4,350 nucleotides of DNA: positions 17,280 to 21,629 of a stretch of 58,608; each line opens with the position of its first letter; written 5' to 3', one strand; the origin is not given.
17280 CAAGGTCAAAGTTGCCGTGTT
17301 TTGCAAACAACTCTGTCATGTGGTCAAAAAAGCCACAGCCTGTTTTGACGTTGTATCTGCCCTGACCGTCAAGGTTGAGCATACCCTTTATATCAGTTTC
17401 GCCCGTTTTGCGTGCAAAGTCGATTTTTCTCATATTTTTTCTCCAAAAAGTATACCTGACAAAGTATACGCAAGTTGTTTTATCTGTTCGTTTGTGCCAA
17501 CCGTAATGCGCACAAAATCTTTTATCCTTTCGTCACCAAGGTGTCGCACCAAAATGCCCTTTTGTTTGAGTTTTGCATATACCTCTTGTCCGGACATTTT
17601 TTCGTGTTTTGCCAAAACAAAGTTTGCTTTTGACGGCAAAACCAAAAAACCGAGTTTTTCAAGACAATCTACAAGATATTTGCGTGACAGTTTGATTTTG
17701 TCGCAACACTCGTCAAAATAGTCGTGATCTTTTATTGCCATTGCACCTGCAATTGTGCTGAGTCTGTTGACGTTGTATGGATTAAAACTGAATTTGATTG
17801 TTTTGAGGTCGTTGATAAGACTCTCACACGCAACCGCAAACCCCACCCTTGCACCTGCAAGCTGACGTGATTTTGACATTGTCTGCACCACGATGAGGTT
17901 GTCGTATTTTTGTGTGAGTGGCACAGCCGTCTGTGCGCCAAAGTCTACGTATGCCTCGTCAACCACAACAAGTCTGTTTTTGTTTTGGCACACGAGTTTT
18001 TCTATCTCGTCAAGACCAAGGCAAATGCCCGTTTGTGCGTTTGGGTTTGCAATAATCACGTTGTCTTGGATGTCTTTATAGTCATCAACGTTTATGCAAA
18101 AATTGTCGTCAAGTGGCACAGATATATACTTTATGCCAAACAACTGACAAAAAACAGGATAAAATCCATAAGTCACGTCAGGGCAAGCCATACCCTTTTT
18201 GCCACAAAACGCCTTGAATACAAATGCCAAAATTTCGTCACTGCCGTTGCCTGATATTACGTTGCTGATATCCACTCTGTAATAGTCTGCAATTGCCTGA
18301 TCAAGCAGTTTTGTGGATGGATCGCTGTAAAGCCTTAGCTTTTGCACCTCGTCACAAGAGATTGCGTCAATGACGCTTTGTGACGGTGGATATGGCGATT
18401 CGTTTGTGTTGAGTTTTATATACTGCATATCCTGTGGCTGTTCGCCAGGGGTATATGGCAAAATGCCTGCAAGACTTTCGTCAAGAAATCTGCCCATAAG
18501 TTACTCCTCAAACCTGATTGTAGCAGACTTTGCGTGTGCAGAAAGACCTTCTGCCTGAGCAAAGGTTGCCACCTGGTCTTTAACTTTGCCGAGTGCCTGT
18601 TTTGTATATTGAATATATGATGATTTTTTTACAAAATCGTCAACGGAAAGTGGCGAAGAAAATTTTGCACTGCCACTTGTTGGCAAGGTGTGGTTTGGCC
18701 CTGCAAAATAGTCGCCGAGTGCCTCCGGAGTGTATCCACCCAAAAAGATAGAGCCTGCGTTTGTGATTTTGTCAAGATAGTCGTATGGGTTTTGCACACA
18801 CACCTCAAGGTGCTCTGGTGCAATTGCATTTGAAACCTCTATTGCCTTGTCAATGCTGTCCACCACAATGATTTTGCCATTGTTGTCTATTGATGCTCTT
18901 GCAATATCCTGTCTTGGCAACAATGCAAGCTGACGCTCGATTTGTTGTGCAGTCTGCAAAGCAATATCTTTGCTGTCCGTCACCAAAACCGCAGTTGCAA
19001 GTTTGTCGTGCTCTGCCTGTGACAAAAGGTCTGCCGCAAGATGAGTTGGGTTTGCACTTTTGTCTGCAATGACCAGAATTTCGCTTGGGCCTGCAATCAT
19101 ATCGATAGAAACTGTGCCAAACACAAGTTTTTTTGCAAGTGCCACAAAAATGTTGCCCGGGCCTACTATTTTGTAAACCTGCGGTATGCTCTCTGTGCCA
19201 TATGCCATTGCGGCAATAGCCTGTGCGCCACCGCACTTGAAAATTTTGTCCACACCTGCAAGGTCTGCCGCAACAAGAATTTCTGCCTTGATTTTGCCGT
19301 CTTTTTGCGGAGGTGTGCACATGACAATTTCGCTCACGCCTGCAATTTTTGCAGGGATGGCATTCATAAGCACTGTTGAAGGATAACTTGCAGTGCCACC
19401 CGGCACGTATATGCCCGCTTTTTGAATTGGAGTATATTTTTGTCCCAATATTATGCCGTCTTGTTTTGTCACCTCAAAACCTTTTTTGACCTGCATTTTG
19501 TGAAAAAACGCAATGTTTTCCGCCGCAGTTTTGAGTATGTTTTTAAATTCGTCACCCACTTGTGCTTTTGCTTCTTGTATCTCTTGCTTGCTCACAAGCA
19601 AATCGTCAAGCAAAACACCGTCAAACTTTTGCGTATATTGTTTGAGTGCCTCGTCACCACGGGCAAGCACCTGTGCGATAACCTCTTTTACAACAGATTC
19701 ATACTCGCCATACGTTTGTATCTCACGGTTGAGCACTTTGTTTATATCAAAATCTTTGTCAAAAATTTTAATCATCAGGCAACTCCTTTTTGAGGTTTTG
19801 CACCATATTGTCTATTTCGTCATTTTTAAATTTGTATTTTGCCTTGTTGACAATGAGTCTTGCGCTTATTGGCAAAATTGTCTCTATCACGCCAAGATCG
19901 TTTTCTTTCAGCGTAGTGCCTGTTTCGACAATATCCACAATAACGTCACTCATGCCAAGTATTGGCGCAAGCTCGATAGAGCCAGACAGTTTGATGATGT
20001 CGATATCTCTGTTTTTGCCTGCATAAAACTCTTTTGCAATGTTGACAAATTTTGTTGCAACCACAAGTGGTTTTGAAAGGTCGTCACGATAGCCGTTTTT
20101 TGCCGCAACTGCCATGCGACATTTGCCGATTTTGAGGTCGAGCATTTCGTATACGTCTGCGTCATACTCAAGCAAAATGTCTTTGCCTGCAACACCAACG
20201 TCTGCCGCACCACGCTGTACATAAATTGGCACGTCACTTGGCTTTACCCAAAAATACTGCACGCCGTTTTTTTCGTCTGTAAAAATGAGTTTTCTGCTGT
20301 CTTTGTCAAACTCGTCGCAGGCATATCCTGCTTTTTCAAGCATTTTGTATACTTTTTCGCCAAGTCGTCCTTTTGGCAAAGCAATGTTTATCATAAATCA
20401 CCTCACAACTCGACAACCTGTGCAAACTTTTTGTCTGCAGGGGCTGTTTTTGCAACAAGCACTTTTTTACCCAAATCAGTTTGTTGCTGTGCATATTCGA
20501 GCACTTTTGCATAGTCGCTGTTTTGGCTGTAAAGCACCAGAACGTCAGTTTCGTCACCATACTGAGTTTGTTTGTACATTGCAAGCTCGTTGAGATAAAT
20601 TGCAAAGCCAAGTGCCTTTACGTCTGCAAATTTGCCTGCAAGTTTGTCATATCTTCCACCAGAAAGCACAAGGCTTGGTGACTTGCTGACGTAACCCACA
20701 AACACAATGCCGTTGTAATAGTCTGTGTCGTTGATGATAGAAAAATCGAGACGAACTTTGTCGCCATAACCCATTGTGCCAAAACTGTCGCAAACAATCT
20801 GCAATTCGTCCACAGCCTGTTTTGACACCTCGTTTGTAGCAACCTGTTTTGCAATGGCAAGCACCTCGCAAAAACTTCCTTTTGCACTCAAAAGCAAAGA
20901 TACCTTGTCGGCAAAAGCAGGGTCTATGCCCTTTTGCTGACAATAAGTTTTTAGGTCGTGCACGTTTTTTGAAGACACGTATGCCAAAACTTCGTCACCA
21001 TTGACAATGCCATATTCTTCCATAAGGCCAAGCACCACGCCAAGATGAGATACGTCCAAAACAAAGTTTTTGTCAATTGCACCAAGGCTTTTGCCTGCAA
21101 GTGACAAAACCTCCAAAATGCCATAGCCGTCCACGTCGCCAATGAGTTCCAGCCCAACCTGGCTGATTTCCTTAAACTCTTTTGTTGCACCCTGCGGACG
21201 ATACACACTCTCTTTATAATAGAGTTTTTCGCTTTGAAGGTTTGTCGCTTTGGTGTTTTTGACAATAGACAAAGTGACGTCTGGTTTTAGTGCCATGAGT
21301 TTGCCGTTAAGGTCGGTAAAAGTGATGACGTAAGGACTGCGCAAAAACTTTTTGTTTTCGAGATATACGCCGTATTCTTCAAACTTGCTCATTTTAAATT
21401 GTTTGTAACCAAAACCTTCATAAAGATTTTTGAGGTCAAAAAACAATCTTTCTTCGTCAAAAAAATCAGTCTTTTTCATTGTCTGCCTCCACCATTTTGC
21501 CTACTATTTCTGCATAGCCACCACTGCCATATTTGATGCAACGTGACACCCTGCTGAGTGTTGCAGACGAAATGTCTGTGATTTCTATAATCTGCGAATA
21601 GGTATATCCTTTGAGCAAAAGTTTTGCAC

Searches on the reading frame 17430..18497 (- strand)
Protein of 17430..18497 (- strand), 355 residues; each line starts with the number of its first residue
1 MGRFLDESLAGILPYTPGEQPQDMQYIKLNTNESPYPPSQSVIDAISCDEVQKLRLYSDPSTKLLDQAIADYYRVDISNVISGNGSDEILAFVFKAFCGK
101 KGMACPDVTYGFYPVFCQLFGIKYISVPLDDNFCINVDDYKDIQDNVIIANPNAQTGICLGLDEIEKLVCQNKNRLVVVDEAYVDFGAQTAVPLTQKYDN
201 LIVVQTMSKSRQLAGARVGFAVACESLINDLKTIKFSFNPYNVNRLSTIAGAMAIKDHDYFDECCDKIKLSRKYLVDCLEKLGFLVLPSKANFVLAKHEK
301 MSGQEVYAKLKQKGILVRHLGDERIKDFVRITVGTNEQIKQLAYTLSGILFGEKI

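Call 18: search_protein_families(library=pfam, proteins=[window:17430-18497:-], max_evalue=0.00001)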
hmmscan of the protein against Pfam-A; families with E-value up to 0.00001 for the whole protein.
window:17430-18497:- (355 aa): 1 family
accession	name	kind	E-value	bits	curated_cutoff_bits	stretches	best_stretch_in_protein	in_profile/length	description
PF00155.27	Aminotran_1_2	-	9.5e-53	180.1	19.7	1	26-343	3-358/361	Aminotransferase class I and II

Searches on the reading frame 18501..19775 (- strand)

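Call 18: search_protein_families(library=pfam, proteins=[window:18501-19775:-], max_evalue=0.00001)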
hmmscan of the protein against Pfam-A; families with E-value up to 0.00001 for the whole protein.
window:18501-19775:- (424 aa): 1 family
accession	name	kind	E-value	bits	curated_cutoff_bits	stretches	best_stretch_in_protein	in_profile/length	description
PF00815.25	Histidinol_dh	-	2.3e-179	597.1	27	1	17-422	3-411/411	Histidinol dehydrogenase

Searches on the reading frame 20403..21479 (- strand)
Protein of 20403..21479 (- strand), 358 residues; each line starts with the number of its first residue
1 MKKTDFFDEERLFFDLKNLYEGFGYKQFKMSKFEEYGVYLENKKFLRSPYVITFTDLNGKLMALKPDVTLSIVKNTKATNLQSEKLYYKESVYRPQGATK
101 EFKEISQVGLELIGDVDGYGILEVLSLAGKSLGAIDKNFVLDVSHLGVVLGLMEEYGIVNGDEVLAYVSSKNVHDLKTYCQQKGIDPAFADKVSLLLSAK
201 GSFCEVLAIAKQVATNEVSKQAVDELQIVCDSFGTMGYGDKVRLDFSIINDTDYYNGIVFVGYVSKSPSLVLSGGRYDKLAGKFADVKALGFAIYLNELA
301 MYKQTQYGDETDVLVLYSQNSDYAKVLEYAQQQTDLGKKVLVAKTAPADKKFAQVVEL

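Call 18: search_protein_families(library=pfam, proteins=[window:20403-21479:-], max_evalue=0.00001)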
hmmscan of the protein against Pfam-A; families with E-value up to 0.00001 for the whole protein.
window:20403-21479:- (358 aa): 1 family
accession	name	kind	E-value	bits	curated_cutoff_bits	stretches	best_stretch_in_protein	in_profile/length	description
PF13393.11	tRNA-synt_His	-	5.1e-44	151.2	25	1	10-299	14-308/308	Histidyl-tRNA synthetase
